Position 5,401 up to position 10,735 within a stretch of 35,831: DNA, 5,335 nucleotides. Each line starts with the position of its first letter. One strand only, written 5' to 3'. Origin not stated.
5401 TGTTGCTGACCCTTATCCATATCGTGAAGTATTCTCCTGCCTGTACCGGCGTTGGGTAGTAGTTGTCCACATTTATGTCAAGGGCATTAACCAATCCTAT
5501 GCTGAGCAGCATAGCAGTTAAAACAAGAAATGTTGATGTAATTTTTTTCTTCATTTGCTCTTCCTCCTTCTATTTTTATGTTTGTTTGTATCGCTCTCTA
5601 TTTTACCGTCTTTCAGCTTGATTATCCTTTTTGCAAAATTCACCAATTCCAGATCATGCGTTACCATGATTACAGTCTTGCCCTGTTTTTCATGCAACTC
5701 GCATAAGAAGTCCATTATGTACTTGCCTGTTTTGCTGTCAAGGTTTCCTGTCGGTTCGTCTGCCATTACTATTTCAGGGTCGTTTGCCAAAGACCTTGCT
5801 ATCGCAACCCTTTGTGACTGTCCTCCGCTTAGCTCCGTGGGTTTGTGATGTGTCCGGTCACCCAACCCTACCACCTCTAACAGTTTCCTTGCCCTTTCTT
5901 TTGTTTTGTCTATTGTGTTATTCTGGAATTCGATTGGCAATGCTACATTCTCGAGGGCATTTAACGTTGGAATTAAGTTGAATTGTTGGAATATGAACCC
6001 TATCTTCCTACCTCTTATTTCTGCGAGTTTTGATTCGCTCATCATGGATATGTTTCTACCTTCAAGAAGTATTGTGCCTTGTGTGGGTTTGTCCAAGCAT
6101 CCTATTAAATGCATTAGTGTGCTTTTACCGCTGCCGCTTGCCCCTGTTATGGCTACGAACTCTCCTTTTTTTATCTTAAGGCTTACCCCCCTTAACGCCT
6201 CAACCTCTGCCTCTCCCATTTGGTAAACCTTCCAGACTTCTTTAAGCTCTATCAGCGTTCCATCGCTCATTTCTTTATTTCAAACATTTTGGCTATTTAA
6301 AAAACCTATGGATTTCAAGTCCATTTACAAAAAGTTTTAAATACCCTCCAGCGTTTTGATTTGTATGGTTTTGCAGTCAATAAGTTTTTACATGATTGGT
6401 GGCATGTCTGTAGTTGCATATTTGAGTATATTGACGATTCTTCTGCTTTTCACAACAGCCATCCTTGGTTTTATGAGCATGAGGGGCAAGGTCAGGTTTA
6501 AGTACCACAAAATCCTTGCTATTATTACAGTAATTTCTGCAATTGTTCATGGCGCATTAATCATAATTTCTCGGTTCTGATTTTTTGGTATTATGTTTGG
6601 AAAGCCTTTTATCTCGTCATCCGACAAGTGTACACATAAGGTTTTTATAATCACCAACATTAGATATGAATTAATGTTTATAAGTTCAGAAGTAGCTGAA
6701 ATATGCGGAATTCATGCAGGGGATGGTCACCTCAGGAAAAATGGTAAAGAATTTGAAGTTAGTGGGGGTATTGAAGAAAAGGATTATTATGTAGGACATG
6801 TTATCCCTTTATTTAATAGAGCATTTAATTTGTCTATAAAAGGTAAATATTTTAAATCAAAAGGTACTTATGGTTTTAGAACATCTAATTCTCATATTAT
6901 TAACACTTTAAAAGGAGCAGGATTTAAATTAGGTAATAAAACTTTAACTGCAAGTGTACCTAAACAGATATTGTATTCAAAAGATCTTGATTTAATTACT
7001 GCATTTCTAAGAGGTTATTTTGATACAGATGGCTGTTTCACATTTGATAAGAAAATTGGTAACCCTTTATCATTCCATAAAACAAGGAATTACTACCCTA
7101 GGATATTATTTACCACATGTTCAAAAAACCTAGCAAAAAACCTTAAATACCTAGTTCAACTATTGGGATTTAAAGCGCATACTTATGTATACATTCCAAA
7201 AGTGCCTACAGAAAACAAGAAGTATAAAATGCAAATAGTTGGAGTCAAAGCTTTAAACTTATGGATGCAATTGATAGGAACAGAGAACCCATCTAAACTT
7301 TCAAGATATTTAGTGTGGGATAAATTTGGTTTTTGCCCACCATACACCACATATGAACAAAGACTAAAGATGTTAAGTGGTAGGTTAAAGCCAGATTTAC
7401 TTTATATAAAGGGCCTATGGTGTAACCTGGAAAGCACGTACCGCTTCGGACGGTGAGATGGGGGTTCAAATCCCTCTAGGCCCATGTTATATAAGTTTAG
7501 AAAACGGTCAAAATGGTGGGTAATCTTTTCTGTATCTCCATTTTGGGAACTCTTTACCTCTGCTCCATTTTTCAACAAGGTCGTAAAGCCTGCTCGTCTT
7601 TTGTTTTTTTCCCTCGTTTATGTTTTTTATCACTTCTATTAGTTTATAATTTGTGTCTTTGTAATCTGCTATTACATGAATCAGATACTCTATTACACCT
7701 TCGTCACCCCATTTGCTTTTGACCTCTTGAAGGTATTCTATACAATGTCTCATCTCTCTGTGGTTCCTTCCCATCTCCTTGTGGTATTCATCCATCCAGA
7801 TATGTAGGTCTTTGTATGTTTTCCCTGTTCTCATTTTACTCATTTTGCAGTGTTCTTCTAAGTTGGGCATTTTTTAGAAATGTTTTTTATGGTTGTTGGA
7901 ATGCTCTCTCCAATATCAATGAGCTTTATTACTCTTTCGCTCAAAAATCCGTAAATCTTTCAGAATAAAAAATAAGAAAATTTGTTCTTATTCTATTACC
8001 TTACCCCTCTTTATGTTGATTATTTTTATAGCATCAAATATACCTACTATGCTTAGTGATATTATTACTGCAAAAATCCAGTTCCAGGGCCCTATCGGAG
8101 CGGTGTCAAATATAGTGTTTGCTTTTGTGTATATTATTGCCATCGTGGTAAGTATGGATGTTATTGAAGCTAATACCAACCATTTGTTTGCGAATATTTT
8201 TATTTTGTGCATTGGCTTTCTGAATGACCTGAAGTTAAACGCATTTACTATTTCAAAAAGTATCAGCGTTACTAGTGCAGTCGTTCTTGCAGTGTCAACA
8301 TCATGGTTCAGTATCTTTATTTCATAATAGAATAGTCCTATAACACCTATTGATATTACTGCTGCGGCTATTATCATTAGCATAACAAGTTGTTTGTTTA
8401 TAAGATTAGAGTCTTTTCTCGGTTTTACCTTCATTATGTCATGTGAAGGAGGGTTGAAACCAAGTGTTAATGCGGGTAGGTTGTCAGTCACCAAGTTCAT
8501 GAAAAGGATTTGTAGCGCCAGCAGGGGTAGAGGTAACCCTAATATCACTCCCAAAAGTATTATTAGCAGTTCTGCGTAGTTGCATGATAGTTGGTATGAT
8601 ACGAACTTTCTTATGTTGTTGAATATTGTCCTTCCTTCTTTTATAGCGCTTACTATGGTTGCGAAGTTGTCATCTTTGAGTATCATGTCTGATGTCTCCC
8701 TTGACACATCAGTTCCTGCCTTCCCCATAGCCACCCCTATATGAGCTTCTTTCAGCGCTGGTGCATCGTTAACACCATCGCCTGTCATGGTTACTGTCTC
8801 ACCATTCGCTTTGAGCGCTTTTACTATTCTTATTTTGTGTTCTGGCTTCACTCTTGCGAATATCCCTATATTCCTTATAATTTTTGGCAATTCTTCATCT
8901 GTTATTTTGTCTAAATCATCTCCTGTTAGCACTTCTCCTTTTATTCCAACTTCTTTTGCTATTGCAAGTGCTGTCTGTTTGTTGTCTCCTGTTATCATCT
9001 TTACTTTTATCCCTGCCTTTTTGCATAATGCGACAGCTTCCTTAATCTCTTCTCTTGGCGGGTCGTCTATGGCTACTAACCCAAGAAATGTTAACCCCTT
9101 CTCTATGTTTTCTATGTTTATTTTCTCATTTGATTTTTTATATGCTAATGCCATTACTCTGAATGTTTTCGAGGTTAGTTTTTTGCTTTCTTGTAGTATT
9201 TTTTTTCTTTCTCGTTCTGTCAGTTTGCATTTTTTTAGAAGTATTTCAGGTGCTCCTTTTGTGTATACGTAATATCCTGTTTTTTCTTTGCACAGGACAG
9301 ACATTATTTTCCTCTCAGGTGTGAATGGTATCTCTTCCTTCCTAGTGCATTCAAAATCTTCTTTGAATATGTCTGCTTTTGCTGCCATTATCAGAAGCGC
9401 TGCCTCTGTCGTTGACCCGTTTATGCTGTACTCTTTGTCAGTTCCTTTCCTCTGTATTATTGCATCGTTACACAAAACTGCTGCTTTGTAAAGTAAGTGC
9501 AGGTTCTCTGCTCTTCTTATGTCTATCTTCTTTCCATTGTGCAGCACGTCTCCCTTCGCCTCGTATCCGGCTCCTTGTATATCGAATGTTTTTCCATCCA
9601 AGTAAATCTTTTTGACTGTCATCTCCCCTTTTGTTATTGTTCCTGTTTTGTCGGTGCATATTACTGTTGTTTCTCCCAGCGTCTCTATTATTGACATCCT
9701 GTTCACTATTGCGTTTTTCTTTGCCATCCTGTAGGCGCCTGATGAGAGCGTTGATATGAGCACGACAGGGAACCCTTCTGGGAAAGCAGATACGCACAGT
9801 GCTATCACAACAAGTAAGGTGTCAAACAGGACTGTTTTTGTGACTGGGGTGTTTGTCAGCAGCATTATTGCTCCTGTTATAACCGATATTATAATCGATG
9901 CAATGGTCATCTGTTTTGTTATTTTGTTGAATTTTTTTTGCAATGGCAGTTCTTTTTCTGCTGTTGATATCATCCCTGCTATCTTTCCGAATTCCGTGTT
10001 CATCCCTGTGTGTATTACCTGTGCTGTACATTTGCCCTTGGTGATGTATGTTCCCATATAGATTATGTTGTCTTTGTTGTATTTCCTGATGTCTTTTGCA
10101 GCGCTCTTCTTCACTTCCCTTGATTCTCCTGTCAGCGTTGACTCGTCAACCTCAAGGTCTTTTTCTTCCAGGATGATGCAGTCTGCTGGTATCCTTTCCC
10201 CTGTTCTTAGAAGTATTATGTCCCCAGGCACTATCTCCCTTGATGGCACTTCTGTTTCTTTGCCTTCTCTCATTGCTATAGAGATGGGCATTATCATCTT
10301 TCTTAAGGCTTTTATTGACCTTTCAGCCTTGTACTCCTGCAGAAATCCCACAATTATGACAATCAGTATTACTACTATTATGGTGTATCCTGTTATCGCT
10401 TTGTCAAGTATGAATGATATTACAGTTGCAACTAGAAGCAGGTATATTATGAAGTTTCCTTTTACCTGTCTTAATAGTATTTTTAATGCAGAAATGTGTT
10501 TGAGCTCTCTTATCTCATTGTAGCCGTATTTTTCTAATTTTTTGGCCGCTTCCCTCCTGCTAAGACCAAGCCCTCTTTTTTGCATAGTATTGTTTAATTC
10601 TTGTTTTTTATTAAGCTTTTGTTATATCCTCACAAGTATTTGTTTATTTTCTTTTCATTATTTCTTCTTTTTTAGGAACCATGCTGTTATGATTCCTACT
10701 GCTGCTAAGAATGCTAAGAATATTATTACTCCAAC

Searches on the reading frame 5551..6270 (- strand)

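Call 16: search_protein_families(library=pfam, proteins=[window:5551-6270:-], max_evalue=0.001)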
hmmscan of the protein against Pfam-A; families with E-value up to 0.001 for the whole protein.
window:5551-6270:- (239 aa): 5 families
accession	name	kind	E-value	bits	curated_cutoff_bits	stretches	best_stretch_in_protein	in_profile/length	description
PF00005.33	ABC_tran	-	1.8e-35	123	25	1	26-174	1-136/137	ABC transporter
PF02463.25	SMC_N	-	2.6e-06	27.5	40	1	36-220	24-212/220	RecF/RecN/SMC N terminal domain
PF13304.12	AAA_21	-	6e-06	27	27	0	38-59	1-22/304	AAA domain, putative AbiEii toxin, Type IV TA system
PF13555.12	AAA_29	-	8.9e-05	22.6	27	1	28-53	14-39/61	P-loop containing region of AAA domain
PF25199.1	nSTAND_NTPase5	-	0.00095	19.4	34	0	32-55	37-60/145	Novel STAND NTPase 5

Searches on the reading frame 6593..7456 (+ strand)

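Call 16: search_protein_families(library=pfam, proteins=[window:6593-7456:+], max_evalue=0.001)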
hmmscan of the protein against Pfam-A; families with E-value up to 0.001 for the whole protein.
window:6593-7456:+ (287 aa): 1 family
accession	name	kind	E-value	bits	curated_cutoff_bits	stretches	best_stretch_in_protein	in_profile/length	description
PF14528.11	LAGLIDADG_3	-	3.3e-09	37.3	22.5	1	134-218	2-71/82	LAGLIDADG-like domain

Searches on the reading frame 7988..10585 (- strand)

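Call 15: search_protein_families(library=pfam, proteins=[window:7988-10585:-], max_evalue=0.001)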
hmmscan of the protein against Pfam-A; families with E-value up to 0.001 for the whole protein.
window:7988-10585:- (865 aa): 7 families
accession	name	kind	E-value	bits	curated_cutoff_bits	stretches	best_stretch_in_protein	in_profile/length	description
PF00122.25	E1-E2_ATPase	-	2.4e-49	167.7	28.1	1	104-290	9-181/181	E1-E2 ATPase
PF00689.26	Cation_ATPase_C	-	1.5e-42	145.8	27.3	1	685-856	1-175/175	Cation transporting ATPase, C-terminus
PF00702.32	Hydrolase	-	4.5e-21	76.6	26.4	1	308-615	3-191/191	haloacid dehalogenase-like hydrolase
PF13246.12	Cation_ATPase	-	1.7e-20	73.3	21.7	1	370-454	1-89/91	Cation transport ATPase (P-type)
PF00690.31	Cation_ATPase_N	-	3.8e-11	42.9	20.4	1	7-57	20-69/69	Cation transporter/ATPase, N-terminus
PF12710.13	HAD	-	7.2e-05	23.7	27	1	511-612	87-189/189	haloacid dehalogenase-like hydrolase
PF08282.18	Hydrolase_3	-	0.00022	21.5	20.9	1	587-645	195-252/255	haloacid dehalogenase-like hydrolase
